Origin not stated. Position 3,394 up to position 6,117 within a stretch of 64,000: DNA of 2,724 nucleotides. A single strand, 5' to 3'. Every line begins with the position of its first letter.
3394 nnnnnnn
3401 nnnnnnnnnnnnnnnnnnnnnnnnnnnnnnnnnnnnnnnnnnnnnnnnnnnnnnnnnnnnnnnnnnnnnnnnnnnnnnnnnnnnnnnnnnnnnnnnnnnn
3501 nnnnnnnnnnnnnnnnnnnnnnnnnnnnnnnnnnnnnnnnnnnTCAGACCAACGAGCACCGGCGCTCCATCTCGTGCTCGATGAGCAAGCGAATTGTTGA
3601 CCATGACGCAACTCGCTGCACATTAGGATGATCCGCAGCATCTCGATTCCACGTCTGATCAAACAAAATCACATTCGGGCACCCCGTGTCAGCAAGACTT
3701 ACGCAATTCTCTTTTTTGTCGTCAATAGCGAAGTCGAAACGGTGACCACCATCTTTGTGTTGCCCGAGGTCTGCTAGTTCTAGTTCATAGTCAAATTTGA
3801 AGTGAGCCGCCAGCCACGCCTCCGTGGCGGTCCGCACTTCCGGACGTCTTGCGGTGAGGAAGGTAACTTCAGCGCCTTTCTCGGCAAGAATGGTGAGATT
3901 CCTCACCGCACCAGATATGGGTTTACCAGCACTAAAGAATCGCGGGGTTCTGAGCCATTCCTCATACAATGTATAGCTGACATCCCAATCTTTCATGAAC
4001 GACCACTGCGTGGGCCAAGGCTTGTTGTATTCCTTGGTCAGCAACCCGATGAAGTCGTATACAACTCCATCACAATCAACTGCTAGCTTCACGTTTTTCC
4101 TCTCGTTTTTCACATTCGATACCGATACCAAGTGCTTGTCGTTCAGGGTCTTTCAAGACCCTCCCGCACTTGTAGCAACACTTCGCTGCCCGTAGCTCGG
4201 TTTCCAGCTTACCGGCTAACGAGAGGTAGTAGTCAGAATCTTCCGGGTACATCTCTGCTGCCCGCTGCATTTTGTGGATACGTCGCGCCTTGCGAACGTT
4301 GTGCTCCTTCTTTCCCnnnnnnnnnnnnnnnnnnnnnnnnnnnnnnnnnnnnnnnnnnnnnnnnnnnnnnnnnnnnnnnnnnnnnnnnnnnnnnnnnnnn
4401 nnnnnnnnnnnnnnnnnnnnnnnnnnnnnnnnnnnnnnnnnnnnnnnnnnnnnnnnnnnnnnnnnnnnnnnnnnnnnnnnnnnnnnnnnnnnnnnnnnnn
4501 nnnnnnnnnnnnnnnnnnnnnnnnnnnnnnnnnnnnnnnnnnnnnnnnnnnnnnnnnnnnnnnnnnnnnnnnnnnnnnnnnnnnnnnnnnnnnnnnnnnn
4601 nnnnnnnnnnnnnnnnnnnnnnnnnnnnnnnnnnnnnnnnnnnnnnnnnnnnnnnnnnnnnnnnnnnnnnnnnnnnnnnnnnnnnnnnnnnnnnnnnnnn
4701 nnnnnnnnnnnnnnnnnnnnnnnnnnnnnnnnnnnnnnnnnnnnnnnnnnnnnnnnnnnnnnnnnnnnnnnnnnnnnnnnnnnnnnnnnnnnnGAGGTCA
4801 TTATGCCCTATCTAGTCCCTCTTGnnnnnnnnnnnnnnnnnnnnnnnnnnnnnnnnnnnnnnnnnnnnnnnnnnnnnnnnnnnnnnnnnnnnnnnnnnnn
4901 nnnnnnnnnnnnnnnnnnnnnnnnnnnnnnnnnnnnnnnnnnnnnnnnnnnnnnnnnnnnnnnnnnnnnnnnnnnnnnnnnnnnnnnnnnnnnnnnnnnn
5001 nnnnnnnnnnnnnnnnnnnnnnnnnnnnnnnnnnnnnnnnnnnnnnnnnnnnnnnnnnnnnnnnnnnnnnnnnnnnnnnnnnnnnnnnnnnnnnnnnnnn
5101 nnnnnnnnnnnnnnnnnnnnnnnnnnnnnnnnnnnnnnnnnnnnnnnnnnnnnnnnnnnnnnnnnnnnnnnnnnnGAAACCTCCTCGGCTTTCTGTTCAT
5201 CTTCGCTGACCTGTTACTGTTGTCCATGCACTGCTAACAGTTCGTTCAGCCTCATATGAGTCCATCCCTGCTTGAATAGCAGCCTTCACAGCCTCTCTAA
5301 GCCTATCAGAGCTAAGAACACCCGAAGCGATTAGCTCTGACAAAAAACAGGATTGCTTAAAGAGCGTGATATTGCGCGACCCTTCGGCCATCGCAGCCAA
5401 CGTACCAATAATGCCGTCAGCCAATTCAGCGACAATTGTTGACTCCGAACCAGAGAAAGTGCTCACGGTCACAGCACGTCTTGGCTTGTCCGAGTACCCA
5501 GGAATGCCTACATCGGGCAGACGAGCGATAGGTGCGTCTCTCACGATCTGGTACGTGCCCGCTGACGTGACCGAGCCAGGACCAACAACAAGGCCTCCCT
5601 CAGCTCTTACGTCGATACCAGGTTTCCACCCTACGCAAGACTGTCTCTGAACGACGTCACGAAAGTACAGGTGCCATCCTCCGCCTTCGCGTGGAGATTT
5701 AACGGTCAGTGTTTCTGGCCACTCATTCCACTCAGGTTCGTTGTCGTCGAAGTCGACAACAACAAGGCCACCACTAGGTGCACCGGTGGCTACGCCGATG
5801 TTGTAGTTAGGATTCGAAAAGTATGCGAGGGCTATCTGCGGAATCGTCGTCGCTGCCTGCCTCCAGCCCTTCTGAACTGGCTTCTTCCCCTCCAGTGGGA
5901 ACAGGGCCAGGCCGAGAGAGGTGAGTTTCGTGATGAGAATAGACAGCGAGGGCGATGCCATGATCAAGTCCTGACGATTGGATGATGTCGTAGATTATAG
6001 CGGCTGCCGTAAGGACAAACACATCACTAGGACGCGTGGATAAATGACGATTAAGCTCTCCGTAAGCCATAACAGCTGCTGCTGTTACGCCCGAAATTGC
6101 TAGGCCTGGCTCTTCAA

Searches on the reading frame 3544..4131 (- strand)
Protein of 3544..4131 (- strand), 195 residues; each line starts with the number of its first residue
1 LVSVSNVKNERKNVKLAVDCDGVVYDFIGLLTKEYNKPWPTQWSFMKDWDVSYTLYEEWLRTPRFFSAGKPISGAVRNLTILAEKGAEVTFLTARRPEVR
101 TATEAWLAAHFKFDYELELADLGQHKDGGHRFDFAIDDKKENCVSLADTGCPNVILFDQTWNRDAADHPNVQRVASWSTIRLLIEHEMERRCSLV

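Call 20: search_protein_families(library=phrogs, proteins=[window:3544-4131:-], max_evalue=0.001)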
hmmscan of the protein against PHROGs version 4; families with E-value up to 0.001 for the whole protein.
window:3544-4131:- (195 aa): 4 families
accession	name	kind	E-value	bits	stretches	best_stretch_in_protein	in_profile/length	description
phrog_420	-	unknown function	3.1e-27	96.8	1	5-189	5-207/267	unknown function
phrog_415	-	other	5.1e-10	40.4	1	16-176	24-184/218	polynucleotide kinase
phrog_1238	-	moron, auxiliary metabolic gene and host takeover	3.1e-06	27.9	1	7-144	16-120/155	phosphoheptose isomerase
phrog_2643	-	moron, auxiliary metabolic gene and host takeover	5.7e-06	27.1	1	11-164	4-163/182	5'-3' deoxyribonucleotidase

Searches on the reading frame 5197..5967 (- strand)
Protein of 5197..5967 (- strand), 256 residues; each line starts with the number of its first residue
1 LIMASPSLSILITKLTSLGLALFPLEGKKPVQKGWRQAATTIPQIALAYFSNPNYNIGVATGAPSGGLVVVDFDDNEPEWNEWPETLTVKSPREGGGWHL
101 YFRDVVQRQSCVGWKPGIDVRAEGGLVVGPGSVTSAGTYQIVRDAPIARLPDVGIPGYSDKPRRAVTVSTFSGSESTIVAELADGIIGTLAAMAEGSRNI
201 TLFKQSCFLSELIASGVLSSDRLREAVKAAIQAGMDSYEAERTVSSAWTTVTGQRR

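Call 20: search_protein_families(library=phrogs, proteins=[window:5197-5967:-], max_evalue=0.001)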
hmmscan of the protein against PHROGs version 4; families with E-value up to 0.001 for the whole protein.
window:5197-5967:- (256 aa): 5 families
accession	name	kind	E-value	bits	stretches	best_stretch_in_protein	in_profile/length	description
phrog_5852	-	DNA, RNA and nucleotide metabolism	4.2e-16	60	1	32-149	113-236/242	DNA polymerase/primase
phrog_1156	-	DNA, RNA and nucleotide metabolism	3.8e-14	53.2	1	17-229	22-236/855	DNA primase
phrog_695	-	DNA, RNA and nucleotide metabolism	5.4e-08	33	1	23-250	23-267/704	DNA polymerase/primase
phrog_3022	-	DNA, RNA and nucleotide metabolism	1e-06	28.5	1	27-152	34-174/788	DNA primase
phrog_906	-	DNA, RNA and nucleotide metabolism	3.7e-06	27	1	44-147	108-232/872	DNA polymerase/primase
